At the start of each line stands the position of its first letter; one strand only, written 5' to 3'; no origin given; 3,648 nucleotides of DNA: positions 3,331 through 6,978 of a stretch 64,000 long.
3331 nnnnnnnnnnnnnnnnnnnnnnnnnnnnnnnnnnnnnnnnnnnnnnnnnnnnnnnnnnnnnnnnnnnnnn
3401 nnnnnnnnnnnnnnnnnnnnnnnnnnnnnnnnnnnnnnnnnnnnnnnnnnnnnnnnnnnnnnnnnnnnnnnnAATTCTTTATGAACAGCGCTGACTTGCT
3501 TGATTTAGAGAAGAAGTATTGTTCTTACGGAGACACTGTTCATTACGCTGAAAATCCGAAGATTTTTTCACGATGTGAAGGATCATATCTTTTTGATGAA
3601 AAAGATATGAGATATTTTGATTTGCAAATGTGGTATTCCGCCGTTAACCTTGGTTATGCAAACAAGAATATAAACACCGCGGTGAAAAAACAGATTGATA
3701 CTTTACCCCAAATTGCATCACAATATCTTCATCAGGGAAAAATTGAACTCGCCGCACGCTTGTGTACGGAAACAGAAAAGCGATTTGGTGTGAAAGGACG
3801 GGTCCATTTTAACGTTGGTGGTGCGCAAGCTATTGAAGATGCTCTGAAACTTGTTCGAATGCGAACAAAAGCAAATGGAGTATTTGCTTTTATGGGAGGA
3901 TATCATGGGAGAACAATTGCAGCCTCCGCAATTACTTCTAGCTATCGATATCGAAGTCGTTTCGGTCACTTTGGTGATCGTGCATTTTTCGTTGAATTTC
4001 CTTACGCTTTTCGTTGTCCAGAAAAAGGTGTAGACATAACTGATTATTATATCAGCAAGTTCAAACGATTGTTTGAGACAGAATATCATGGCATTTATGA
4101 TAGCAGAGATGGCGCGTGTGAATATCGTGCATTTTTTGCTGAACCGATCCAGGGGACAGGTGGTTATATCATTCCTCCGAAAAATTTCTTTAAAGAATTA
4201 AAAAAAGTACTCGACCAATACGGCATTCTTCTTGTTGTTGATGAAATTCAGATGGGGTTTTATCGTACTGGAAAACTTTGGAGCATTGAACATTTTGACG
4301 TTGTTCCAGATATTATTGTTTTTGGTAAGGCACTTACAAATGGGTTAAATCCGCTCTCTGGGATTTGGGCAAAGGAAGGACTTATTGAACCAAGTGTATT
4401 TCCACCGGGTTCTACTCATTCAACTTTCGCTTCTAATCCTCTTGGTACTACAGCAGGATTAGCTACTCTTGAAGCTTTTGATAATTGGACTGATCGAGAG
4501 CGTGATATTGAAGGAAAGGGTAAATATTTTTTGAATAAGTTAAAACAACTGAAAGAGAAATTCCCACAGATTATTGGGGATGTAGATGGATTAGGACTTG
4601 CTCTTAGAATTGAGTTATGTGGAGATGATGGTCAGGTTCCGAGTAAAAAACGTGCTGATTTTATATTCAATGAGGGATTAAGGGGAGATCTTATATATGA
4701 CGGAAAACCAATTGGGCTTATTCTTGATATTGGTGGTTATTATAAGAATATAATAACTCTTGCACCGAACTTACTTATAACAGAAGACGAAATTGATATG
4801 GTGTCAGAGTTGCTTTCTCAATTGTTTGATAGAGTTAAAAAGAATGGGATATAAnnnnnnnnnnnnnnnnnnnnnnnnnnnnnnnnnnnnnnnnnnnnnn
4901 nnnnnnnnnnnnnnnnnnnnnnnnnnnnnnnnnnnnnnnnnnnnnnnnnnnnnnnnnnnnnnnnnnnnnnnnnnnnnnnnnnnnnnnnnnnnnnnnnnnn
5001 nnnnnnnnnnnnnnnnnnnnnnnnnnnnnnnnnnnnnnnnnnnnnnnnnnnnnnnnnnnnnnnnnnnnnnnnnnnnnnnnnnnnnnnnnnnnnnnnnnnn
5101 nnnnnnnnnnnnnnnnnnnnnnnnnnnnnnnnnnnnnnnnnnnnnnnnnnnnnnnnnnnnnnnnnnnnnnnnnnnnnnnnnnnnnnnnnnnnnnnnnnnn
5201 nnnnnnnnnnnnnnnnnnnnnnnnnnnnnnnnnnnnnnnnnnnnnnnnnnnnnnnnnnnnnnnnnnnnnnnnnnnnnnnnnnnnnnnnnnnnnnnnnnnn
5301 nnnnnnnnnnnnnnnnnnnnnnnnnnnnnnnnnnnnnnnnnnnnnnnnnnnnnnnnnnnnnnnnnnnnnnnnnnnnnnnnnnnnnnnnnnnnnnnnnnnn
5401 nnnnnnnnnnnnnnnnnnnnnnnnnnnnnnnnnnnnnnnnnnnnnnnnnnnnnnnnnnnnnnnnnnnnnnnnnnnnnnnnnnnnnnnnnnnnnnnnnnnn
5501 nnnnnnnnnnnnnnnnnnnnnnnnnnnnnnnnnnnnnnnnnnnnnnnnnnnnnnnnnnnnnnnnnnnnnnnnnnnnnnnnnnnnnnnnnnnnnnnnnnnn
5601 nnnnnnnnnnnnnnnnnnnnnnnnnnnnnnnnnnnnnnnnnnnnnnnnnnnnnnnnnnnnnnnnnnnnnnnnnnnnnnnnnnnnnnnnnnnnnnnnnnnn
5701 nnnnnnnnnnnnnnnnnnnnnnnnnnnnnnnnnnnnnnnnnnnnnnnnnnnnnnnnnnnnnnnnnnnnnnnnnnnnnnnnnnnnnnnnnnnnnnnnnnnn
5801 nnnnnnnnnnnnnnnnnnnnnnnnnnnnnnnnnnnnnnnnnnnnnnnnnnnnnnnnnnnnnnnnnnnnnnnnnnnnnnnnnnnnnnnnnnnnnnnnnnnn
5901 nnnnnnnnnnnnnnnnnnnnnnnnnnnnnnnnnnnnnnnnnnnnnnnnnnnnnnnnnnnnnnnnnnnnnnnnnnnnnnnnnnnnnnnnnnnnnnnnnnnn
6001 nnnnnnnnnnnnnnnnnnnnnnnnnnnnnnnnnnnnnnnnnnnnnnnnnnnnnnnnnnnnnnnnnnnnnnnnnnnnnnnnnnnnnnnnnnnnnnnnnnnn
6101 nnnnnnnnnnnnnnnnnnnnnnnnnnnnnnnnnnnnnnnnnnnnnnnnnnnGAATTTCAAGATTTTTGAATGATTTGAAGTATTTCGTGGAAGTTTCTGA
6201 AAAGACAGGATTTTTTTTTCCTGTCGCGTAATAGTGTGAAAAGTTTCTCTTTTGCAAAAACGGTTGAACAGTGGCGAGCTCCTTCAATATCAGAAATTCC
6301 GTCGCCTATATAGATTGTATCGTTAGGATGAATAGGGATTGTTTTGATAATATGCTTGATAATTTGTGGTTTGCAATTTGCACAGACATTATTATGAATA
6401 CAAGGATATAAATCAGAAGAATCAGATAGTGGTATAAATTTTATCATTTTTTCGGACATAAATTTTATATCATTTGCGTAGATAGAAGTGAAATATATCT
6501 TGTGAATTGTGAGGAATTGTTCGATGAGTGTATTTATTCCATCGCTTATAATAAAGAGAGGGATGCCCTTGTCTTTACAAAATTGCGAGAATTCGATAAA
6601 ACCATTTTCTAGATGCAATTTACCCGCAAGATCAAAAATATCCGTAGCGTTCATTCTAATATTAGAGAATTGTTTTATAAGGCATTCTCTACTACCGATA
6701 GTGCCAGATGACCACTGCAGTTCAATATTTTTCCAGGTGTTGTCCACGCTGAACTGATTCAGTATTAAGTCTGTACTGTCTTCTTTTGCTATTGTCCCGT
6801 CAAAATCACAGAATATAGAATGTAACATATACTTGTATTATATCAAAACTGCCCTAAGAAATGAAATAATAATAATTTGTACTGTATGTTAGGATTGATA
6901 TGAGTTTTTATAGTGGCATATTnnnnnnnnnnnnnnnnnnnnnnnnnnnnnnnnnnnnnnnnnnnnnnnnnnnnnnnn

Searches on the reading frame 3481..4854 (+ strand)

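Call 9: search_protein_families(library=ncbifam, proteins=[window:3481-4854:+], max_evalue=0.01)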
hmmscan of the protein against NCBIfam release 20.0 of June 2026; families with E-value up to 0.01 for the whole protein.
window:3481-4854:+ (457 aa): 69 families (the best 25 are shown)
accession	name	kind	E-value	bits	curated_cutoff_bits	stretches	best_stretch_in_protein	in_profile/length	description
NF004426.0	PRK05769.1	equivalog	2.7e-82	276.9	552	1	23-451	34-439/441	acetyl ornithine aminotransferase family protein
NF005993.0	PRK08117.1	subfamily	4.4e-76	256.2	574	1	29-453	29-431/433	aspartate aminotransferase family protein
NF006228.0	PRK08360.1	equivalog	1e-72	245.2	608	1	1-453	1-428/443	aspartate aminotransferase family protein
NF005376.0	PRK06918.1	equivalog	8.6e-68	228.8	676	1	24-445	35-437/451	4-aminobutyrate--2-oxoglutarate transaminase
TIGR00700.1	GABAtrnsam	equivalog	2e-63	214.5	506.65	1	26-445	16-414/420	4-aminobutyrate--2-oxoglutarate transaminase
NF049939.1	HyAminethphonNHLyPbfA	equivalog_domain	3.1e-62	210.5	525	1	29-449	47-439/442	(R)-1-hydroxy-2-aminoethylphosphonate ammonia-lyase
TIGR00707.1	argD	subfamily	1e-58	199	410.05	1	21-448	5-379/381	acetylornithine/succinylornithine family transaminase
NF004171.0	PRK05639.1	equivalog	1.4e-58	198.9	639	1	5-445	17-437/457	alanine/serine racemase family protein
NF005692.0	PRK07495.1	equivalog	1.6e-58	198.4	724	1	30-451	27-421/425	4-aminobutyrate--2-oxoglutarate transaminase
NF004718.0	PRK06062.1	subfamily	1.9e-58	198.1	472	1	19-452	32-449/454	hypothetical protein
NF045634.1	LeuMetRace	equivalog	3.2e-58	197.5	800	1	2-450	2-425/432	leucine/methionine racemase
NF002325.0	PRK01278.1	subfamily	1.2e-57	195.3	372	2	217-394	178-351/395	acetylornithine transaminase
NF006368.0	PRK08593.1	equivalog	1.3e-57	195.5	570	1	3-454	6-434/448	aspartate aminotransferase family protein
NF005393.0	PRK06938.1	subfamily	3.3e-55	187.3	671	1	29-450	53-463/469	diaminobutyrate--2-oxoglutarate transaminase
NF004755.0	PRK06082.1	equivalog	3.9e-55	187.1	467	1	30-453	59-453/459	aspartate aminotransferase family protein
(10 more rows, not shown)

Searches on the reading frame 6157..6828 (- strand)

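Call 8: search_protein_families(library=pfam, proteins=[window:6157-6828:-], max_evalue=0.01)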
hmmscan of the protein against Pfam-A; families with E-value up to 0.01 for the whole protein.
window:6157-6828:- (223 aa): 6 families
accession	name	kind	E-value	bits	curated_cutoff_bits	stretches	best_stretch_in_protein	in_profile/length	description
PF06888.18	Put_Phosphatase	-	1.5e-12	47.9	27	1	6-194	4-190/234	Putative Phosphatase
PF12710.13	HAD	-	5.2e-11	43.7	27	1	5-185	1-189/189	haloacid dehalogenase-like hydrolase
PF00702.32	Hydrolase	-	4.6e-08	34.1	26.4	1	5-186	4-189/191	haloacid dehalogenase-like hydrolase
PF13419.12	HAD_2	-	1.4e-07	32.3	23.8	1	153-187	135-171/178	Haloacid dehalogenase-like hydrolase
PF13242.12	Hydrolase_like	-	0.0059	16.9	22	1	153-186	6-40/75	HAD-hyrolase-like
PF05822.18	UMPH-1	-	0.0076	16.3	23.7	1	70-129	88-149/246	Pyrimidine 5'-nucleotidase (UMPH-1)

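Call 9: search_protein_families(library=ncbifam, proteins=[window:6157-6828:-], max_evalue=0.01)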
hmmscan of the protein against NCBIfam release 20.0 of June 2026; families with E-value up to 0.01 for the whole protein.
window:6157-6828:- (223 aa): 16 families
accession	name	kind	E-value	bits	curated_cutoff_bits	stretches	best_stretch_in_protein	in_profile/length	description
TIGR01489.1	DKMTPPase-SF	subfamily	5.1e-29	101.7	81.55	1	5-194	4-188/188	MtnX-like HAD-IB family phosphatase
NF007103.0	PRK09552.1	equivalog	1.1e-27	97.1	292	1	4-222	5-214/220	2-hydroxy-3-keto-5-methylthiopentenyl-1-phosphate phosphatase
TIGR03333.1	salvage_mtnX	equivalog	3.9e-24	85.8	303.2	1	5-222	2-210/214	2-hydroxy-3-keto-5-methylthiopentenyl-1-phosphate phosphatase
TIGR01488.1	HAD-SF-IB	subfamily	7.6e-20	71.6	45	1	5-182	2-172/177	HAD-IB family phosphatase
TIGR00338.1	serB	equivalog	2.7e-10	40.2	144.15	1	5-189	17-189/219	phosphoserine phosphatase SerB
TIGR01491.1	HAD-SF-IB-PSPlk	hypoth_equivalog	3.9e-07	30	151.9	1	3-181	5-176/201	phosphoserine phosphatase-like hydrolase, archaeal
TIGR01656.1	Histidinol-ppas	subfamily_domain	2.2e-05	24.4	84.15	1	4-188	2-139/149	histidinol-phosphate phosphatase domain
TIGR01662.1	HAD-SF-IIIA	subfamily_domain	4.9e-05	23.4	44.6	1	78-188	31-132/141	HAD-IIIA family hydrolase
NF050049.1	HBPPhtaseGmhB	domain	0.00019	21.3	250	1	75-220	31-164/171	D-glycero-alpha-D-manno-heptose-1,7-bisphosphate 7-phosphatase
NF009696.0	PRK13222.1-3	equivalog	0.00022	21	359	1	94-190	88-182/223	N-acetylmuramic acid 6-phosphate phosphatase MupP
TIGR01549.1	HAD-SF-IA-v1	subfamily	0.00069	20.1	23.3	0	152-187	114-148/149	HAD-IA family hydrolase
TIGR02253.1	CTE7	subfamily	0.0011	18.7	169.75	1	153-186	152-186/221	TIGR02253 family HAD-type hydrolase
TIGR00099.1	Cof-subfamily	subfamily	0.0013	18.4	137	0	153-193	189-229/256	Cof-type HAD-IIB family hydrolase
NF006506.0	PRK08942.1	equivalog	0.0061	16.1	178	0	122-189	68-141/182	D-glycero-beta-D-manno-heptose 1,7-bisphosphate 7-phosphatase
TIGR01544.1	HAD-SF-IE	hypoth_equivalog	0.0073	15.4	256.95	1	69-131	124-180/283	HAD-IE family hydrolase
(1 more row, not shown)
